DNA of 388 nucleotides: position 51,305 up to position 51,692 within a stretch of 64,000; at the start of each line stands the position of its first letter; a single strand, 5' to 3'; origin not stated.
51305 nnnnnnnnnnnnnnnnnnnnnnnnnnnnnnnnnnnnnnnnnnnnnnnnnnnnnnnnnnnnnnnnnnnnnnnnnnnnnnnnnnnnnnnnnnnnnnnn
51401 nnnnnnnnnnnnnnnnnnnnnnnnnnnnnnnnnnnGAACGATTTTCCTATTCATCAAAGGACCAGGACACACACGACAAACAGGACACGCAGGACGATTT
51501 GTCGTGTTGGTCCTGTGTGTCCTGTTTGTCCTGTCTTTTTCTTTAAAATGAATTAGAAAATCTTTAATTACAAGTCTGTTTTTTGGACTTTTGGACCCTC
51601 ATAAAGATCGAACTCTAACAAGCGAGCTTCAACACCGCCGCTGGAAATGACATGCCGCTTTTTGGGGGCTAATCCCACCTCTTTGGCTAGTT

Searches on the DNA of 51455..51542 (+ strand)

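Call 100: search_dna_similar(query=window:51455-51542:+, collection=plasmids, mode=distant, max_evalue=0.01, max_rows=30)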
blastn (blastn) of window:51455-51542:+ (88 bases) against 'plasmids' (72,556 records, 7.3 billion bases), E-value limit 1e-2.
Records with a match: 3; places in all: 5; records where one place covers at least 80% of the query: 0.
Best place of each record, by identity: 90-95% 1; 80-90% 2.
By first word of the organism name: Bacillus 3.
By predicted mobility (MOB-suite, as given by PLSDB): mobilizable 2; conjugative 1.
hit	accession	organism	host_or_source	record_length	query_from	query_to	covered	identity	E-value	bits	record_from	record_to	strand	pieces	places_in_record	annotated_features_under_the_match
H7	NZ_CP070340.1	Bacillus cereus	Bombyx mori,whole organism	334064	43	80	43%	86.8%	5e-3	47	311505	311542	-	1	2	exosporium leader peptide-containing protein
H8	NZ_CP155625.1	Bacillus paramobilis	Canis lupus familiaris,adipose,leg wound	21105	44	81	43%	86.8%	5e-3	47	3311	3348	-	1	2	collagen-like protein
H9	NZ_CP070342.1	Bacillus cereus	Bombyx mori,whole organism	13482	48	80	38%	90.9%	5e-3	47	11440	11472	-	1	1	collagen-like protein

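Call 101: search_dna_similar(query=window:51455-51542:+, collection=phages, mode=distant, max_evalue=0.01, max_rows=30)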
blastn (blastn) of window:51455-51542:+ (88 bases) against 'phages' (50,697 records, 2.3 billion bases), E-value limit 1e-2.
Records with a match: 2; places in all: 2; records where one place covers at least 80% of the query: 0.
Best place of each record, by identity: 80-90% 2.
By first word of the organism name: uncultured 2.
By host as written in the record: - 2.
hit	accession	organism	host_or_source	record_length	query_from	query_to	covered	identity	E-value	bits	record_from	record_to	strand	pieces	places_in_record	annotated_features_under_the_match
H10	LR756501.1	uncultured phage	metagenomic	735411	47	80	39%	88.2%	5e-3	45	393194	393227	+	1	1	record has no annotation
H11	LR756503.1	uncultured phage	metagenomic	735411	47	80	39%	88.2%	5e-3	45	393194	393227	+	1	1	record has no annotation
